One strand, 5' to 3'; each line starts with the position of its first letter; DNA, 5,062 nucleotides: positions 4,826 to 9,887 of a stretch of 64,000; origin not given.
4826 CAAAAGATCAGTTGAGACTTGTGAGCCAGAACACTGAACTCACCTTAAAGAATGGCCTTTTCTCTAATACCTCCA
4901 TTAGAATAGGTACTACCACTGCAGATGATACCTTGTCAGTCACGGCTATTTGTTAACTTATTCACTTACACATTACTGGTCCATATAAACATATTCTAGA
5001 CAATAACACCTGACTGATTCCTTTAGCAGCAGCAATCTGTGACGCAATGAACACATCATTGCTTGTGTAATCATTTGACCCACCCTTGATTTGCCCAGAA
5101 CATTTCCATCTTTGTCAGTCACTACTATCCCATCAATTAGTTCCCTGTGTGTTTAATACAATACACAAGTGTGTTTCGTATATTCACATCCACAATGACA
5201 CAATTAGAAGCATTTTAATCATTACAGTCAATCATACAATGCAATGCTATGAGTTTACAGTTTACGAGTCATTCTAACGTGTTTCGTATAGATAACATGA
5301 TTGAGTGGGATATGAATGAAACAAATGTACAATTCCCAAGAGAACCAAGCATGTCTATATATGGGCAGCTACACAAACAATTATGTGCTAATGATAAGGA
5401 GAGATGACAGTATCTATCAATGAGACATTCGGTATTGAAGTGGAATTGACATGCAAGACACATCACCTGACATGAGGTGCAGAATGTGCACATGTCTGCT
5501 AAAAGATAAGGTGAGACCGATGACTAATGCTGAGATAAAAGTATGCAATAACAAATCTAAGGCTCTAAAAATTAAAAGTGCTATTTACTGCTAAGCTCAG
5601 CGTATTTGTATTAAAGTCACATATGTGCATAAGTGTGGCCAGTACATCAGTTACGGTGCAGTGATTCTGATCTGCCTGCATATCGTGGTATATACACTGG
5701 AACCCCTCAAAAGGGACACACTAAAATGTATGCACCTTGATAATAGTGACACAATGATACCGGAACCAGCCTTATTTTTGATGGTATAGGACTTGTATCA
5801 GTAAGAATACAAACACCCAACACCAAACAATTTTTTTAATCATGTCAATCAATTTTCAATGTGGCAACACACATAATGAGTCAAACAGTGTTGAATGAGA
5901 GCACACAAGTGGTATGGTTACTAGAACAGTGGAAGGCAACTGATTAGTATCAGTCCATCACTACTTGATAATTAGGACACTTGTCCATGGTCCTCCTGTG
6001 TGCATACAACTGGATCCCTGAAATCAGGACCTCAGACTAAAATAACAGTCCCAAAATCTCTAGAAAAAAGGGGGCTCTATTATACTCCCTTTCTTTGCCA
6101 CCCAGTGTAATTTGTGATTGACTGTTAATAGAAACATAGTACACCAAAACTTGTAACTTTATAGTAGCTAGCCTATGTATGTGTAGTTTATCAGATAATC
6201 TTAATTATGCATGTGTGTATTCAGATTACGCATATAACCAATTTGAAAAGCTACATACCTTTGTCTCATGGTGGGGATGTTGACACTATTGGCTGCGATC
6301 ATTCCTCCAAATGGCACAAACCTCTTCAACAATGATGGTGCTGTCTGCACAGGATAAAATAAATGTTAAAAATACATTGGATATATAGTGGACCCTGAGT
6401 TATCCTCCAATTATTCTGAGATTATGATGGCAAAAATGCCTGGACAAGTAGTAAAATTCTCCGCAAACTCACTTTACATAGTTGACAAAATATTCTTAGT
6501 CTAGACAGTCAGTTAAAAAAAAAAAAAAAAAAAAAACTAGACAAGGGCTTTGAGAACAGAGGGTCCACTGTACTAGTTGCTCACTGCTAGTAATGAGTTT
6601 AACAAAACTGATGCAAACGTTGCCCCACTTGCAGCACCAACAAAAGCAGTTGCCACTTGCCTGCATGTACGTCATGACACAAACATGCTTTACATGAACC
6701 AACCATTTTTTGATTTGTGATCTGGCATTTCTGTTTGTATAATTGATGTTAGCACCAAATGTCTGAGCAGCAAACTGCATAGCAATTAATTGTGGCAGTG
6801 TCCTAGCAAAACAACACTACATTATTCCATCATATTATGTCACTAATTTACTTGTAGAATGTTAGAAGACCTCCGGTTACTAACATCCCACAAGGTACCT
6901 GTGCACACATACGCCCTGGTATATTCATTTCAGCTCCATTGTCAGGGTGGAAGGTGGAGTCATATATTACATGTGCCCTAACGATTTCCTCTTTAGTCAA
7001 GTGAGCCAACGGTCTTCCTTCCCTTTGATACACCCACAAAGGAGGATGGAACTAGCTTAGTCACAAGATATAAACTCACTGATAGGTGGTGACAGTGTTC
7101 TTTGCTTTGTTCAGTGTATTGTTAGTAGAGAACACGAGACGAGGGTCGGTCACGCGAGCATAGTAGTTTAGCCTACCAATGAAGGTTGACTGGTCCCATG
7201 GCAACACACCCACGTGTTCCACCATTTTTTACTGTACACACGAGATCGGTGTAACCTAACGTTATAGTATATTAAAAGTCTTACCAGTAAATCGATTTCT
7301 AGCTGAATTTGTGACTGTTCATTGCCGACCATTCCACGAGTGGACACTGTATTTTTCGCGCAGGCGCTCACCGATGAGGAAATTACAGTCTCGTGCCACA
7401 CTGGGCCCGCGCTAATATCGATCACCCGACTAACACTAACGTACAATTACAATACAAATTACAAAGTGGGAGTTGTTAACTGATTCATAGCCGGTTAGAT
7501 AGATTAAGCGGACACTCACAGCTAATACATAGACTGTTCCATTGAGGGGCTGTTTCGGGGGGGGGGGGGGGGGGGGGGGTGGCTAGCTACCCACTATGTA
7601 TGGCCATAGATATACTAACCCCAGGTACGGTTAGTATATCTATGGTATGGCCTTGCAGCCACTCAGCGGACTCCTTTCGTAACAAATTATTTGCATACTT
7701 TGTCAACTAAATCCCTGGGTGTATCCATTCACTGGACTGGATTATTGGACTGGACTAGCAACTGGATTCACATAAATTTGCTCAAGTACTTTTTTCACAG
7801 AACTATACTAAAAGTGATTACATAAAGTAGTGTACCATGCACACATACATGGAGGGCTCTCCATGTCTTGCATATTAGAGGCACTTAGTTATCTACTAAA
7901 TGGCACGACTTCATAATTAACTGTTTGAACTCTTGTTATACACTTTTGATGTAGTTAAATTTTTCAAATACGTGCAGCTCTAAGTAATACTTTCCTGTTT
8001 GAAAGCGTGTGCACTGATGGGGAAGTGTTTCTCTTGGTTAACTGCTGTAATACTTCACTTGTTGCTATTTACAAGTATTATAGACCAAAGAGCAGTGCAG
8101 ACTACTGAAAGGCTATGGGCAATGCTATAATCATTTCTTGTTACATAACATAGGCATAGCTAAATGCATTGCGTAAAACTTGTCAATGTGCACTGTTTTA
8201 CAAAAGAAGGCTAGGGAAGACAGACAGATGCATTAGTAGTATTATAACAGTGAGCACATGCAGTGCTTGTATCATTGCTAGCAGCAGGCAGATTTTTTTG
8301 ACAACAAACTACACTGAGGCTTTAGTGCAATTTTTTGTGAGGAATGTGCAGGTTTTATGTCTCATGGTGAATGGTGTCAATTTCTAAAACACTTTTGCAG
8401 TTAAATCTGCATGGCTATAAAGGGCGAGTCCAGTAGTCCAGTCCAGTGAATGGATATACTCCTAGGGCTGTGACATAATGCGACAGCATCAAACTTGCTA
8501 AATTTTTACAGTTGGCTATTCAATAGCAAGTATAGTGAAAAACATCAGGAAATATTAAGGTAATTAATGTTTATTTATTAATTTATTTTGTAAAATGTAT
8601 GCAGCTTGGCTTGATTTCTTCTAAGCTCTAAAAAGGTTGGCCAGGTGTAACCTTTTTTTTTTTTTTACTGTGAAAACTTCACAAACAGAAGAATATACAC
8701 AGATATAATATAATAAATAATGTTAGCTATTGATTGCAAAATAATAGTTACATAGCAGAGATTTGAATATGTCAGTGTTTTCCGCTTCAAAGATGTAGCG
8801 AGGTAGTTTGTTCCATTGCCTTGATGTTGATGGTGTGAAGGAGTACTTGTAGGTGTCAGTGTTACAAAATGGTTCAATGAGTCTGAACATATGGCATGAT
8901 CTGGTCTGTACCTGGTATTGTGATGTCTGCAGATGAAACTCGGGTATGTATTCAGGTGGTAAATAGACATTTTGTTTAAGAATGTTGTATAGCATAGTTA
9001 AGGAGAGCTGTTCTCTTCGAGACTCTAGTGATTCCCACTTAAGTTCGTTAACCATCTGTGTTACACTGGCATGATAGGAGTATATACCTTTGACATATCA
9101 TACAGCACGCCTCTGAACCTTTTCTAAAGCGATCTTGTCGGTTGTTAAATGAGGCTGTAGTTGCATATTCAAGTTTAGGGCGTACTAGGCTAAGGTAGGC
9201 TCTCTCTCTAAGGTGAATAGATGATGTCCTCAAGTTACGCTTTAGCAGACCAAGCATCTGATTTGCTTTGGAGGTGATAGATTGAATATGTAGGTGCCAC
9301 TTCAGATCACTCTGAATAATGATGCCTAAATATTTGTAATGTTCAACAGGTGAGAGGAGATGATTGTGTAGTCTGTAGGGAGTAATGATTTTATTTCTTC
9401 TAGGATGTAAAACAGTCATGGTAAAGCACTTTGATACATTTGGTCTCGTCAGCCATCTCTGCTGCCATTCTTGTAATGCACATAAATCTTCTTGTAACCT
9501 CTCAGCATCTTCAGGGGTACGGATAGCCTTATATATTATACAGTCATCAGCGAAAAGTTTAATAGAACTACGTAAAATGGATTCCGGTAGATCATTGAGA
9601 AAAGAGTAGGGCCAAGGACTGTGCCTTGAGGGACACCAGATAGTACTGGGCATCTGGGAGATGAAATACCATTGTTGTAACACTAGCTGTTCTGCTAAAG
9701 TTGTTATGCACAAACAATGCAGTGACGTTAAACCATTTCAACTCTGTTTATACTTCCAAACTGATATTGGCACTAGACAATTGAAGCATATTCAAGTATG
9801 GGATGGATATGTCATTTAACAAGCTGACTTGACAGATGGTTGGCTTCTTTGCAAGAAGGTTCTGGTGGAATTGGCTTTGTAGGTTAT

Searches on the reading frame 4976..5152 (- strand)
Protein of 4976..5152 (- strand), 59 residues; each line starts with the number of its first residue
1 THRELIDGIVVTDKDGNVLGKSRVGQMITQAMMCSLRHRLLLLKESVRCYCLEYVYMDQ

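Call 87: search_protein_families(library=pfam, proteins=[window:4976-5152:-], max_evalue=0.01)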
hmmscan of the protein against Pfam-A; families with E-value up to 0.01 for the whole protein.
window:4976-5152:- (59 aa): 1 family
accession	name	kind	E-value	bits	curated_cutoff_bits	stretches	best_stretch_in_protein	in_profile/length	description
PF03820.22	SFXNs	-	0.0069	15.7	22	1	3-25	196-218/319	Sideroflexins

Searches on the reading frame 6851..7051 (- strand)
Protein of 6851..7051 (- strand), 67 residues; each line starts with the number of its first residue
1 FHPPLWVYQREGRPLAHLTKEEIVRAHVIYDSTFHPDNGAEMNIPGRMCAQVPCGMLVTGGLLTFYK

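Call 87: search_protein_families(library=pfam, proteins=[window:6851-7051:-], max_evalue=0.01)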
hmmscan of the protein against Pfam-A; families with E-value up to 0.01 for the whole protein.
window:6851-7051:- (67 aa): 1 family
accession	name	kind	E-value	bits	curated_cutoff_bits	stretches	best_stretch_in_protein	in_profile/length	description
PF03820.22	SFXNs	-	5.1e-17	62.2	22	1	10-67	46-103/319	Sideroflexins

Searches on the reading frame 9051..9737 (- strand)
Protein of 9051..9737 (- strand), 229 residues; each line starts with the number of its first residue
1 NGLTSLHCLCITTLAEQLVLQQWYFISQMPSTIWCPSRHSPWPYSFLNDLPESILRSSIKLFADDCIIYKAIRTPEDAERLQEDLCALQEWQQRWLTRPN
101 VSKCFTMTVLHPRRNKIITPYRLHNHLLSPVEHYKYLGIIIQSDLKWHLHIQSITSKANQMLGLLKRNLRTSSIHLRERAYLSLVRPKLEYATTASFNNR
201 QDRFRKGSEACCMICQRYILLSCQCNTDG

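Call 75: search_protein_families(library=pfam, proteins=[window:9051-9713:-], max_evalue=0.001)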
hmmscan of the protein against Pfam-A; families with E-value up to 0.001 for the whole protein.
window:9051-9713:- (221 aa): 0 families

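Call 87: search_protein_families(library=pfam, proteins=[window:9051-9737:-], max_evalue=0.01)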
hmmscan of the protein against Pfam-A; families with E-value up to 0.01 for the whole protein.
window:9051-9737:- (229 aa): 1 family
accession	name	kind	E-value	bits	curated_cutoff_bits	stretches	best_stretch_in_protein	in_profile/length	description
PF00078.32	RVT_1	-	0.00058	20.1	29.6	1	46-141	133-205/205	Reverse transcriptase (RNA-dependent DNA polymerase)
